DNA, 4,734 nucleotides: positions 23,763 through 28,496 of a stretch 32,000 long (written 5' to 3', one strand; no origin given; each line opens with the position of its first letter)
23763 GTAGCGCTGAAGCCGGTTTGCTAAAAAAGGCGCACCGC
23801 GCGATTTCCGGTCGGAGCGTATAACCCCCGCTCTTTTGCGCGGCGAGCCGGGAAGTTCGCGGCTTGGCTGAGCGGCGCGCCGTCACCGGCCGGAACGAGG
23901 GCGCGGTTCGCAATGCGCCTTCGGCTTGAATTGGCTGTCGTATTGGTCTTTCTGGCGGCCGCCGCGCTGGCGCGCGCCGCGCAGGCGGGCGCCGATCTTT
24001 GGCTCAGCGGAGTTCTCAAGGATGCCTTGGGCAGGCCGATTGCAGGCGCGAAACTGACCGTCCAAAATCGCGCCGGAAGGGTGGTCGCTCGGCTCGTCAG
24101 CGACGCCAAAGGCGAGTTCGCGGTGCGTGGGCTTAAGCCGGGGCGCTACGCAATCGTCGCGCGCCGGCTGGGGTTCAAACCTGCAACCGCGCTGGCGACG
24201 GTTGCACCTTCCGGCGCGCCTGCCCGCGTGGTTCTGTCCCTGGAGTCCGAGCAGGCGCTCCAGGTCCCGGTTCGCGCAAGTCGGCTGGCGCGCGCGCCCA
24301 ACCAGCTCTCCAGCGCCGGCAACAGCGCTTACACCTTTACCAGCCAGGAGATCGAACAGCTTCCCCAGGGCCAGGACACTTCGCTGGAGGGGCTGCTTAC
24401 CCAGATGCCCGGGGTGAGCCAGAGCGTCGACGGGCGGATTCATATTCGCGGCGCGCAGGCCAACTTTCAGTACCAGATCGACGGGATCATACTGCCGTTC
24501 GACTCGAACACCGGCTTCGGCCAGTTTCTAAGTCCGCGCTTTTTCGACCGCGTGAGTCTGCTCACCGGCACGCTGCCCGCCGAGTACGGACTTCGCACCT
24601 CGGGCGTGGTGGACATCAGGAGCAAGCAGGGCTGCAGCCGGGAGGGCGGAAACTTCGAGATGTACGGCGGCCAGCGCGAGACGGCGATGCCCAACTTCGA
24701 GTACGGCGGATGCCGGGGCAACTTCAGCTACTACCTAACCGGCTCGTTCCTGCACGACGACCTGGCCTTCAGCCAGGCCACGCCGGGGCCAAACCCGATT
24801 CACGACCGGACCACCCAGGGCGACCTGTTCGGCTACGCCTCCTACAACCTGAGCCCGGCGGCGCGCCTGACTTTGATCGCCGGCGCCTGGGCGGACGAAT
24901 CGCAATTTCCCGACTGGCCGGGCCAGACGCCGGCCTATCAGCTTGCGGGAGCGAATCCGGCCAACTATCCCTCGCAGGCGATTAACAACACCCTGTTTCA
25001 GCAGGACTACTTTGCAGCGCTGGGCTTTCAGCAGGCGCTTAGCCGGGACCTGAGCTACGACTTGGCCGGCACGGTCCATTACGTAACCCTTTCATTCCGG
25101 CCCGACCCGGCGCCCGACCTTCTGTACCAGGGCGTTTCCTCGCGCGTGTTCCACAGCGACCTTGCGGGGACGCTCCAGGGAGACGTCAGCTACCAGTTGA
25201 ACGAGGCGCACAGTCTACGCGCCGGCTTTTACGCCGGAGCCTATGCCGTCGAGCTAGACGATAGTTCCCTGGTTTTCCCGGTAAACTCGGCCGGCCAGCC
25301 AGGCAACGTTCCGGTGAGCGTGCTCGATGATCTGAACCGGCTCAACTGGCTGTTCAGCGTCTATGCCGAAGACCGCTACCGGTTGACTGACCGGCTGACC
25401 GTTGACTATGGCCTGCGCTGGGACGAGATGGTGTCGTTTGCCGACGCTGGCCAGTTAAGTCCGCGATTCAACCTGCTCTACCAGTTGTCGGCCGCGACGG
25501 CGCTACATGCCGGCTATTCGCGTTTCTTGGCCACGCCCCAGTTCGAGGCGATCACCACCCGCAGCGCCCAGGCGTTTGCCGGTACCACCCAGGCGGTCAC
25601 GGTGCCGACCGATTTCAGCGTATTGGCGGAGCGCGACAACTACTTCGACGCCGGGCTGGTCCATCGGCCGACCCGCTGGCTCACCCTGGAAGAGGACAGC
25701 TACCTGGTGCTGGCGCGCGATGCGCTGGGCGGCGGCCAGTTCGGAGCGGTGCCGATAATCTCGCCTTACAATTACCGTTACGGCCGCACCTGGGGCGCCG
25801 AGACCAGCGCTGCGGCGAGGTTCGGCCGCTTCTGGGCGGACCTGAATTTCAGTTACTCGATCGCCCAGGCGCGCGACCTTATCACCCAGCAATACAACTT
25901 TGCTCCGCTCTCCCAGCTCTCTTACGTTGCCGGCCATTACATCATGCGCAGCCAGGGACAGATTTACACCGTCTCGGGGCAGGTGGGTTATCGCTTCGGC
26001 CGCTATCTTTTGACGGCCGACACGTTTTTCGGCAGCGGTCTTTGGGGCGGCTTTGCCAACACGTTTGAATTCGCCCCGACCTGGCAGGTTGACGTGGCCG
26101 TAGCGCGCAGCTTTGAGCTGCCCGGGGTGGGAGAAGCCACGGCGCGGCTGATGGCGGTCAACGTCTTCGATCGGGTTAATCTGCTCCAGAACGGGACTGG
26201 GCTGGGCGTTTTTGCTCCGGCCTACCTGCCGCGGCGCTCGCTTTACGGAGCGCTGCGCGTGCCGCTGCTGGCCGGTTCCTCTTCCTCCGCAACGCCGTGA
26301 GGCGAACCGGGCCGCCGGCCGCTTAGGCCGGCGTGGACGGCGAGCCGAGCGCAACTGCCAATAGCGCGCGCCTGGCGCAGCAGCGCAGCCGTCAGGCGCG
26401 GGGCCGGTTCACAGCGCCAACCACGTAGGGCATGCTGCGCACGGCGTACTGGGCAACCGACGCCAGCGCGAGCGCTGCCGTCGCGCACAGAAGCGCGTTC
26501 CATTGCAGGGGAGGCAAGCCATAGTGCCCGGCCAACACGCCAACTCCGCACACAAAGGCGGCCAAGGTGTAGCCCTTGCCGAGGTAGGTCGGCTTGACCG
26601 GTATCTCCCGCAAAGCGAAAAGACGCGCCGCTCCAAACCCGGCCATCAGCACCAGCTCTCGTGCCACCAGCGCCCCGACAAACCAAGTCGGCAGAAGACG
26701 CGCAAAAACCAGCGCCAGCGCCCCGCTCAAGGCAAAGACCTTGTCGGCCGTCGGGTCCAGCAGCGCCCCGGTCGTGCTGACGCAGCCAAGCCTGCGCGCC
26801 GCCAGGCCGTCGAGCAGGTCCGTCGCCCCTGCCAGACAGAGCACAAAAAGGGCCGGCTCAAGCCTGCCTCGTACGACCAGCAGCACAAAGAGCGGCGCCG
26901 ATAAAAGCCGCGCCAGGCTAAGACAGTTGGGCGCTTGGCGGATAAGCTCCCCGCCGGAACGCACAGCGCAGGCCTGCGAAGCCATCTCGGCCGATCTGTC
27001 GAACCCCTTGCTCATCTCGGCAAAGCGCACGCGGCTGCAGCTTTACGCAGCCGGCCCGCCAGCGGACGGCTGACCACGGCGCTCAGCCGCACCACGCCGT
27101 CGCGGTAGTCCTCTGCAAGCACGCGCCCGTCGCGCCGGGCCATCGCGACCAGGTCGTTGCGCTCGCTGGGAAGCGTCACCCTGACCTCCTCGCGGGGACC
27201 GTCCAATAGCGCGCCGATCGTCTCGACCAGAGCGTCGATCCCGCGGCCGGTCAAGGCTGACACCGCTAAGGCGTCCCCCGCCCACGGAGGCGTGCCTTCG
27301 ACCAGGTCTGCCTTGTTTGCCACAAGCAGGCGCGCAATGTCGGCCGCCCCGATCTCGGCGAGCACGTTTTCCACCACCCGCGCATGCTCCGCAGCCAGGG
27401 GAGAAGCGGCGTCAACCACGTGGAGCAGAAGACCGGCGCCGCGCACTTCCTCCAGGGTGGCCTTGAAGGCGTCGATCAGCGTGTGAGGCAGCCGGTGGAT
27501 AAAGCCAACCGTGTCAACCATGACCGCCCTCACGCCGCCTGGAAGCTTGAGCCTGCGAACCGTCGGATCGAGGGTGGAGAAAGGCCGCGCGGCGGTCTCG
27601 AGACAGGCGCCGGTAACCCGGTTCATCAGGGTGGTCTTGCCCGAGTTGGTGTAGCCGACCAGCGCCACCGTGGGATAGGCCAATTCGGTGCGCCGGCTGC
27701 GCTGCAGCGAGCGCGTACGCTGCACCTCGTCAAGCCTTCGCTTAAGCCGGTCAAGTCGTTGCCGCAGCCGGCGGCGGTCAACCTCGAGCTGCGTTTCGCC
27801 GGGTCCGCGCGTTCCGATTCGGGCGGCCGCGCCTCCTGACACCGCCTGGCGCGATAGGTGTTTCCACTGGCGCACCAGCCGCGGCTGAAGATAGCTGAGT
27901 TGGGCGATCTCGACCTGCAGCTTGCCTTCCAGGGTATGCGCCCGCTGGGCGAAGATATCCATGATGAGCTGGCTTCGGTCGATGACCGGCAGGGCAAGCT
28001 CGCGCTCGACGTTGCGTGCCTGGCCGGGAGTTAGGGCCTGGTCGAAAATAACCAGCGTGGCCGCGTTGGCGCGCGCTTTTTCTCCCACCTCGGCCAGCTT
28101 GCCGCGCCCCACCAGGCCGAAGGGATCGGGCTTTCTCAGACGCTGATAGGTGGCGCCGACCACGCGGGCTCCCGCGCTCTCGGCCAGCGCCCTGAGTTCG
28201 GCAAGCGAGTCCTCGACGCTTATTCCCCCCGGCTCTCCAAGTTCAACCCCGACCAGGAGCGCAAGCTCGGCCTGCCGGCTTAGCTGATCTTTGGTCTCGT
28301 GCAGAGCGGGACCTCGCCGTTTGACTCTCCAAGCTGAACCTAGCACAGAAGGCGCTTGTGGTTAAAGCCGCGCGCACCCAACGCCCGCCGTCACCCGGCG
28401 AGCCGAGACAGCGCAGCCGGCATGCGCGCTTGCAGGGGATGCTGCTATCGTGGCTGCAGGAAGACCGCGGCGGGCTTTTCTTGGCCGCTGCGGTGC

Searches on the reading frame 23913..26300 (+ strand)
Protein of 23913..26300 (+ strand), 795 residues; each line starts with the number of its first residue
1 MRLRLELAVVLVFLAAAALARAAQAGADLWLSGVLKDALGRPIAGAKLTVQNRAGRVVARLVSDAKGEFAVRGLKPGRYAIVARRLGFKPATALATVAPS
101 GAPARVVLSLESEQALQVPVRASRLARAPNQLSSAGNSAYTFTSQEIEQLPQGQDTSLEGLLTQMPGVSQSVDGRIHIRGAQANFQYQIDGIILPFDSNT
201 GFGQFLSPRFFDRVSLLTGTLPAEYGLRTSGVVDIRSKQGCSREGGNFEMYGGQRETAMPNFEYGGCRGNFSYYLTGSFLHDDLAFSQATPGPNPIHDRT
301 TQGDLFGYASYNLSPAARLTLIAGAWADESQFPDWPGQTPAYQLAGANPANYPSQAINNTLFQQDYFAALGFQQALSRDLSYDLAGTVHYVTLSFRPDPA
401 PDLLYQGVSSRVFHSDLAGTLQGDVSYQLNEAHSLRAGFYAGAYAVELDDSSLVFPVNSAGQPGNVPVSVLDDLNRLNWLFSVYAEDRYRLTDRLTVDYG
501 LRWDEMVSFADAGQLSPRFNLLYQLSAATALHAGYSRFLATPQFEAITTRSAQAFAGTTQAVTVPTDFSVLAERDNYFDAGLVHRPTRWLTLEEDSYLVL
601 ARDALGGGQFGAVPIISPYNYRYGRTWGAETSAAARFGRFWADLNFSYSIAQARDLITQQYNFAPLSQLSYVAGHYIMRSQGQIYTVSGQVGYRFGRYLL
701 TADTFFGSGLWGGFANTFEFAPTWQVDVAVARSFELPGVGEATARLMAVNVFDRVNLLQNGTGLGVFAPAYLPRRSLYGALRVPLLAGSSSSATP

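Call 47: search_protein_families(library=pfam, proteins=[window:23913-26300:+], max_evalue=0.001)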
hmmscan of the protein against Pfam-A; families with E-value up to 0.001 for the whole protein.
window:23913-26300:+ (795 aa): 7 families
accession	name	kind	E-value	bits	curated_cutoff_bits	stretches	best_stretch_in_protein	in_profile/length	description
PF13620.12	CarboxypepD_reg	-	4.7e-16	59.3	32.3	1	31-109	2-80/82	Carboxypeptidase regulatory-like domain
PF00593.30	TonB_dep_Rec_b-barrel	-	8.5e-14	52.7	27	1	340-737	29-424/436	TonB dependent receptor-like, beta-barrel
PF07715.20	Plug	-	2e-08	35.1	23.9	1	135-231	5-105/107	TonB-dependent Receptor Plug Domain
PF25183.1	OMP_b-brl_4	-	2.8e-08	33.1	30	1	473-509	360-396/838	Outer membrane beta barrel domain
PF13715.12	CarbopepD_reg_2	-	4.5e-05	23.8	32.2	1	32-107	2-73/88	CarboxypepD_reg-like domain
PF17210.9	SdrD_B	-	0.00045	20.8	29.7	0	36-83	17-64/112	SdrD B-like domain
PF17802.7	SpaA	-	0.00057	20.4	23.1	0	40-81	12-56/91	Prealbumin-like fold domain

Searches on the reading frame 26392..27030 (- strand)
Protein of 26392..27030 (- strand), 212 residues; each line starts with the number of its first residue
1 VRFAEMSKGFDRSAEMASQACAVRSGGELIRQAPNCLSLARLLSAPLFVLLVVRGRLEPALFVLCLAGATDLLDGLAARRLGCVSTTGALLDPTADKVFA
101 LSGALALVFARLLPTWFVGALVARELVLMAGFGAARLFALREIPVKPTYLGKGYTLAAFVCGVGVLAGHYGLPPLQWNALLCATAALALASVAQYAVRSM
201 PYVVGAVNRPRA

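Call 47: search_protein_families(library=pfam, proteins=[window:26392-27030:-], max_evalue=0.001)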
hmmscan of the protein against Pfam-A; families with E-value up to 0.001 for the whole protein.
window:26392-27030:- (212 aa): 1 family
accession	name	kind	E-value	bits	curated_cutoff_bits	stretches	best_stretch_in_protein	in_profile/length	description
PF01066.26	CDP-OH_P_transf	-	7.3e-26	91.8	22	1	33-177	3-140/152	CDP-alcohol phosphatidyltransferase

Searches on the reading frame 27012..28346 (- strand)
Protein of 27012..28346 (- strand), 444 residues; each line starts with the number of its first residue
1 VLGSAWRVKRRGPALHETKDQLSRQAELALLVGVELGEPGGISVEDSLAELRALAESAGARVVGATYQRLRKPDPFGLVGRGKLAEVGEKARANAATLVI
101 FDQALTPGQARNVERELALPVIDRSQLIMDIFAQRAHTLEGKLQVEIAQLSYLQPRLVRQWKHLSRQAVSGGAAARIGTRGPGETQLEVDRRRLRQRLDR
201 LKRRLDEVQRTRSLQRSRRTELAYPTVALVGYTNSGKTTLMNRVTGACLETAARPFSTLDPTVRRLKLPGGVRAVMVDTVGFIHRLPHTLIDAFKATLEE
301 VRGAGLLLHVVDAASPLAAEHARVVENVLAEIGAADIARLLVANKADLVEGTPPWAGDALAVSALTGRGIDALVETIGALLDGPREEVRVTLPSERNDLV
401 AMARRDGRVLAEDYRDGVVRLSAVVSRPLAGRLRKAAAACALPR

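Call 47: search_protein_families(library=pfam, proteins=[window:27012-28346:-], max_evalue=0.001)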
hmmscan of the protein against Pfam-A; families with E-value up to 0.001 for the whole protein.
window:27012-28346:- (444 aa): 5 families
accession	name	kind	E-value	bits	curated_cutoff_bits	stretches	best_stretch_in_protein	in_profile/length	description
PF13167.11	GTP-bdg_N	-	1.1e-28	100.1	25.4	1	45-133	1-89/89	GTP-binding GTPase N-terminal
PF16360.10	GTP-bdg_M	-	6.2e-28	97.6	29.5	1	135-219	1-79/79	GTP-binding GTPase Middle Region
PF01926.29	MMR_HSR1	-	2.1e-18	66.9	21.9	1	226-345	1-113/113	50S ribosome-binding GTPase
PF19275.4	HflX_C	-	4.2e-09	36.8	26.4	1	358-426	11-80/102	HflX C-terminal domain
PF02421.24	FeoB_N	-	5e-05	23.3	27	1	226-283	2-58/156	Ferrous iron transport protein B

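Call 59: find_encoding_contigs(protein=window:27012-28346:-, flank=10000, max_places=1)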
Protein window:27012-28346:- (444 aa): 13 contigs read that carry it; 1 place shown.
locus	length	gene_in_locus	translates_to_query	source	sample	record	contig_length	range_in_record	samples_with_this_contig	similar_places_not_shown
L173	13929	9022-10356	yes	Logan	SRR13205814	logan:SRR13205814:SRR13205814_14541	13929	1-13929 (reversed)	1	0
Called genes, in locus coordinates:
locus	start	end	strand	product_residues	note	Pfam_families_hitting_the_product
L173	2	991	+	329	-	?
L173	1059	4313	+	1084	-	PF00873:ACR_tran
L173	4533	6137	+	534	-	PF25919:BSH_CusB (weak), PF25973:BSH_CzcB (weak), PF25954:Beta-barrel_RND_2, PF25989:YknX_C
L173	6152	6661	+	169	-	-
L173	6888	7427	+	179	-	-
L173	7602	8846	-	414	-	PF13472:Lipase_GDSL_2 (weak)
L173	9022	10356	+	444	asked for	PF13167:GTP-bdg_N, PF16360:GTP-bdg_M, PF01926:MMR_HSR1, PF19275:HflX_C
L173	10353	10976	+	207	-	PF01066:CDP-OH_P_transf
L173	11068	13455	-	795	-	PF13620:CarboxypepD_reg, PF07715:Plug, PF00593:TonB_dep_Rec_b-barrel, PF25183:OMP_b-brl_4 (weak)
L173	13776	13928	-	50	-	?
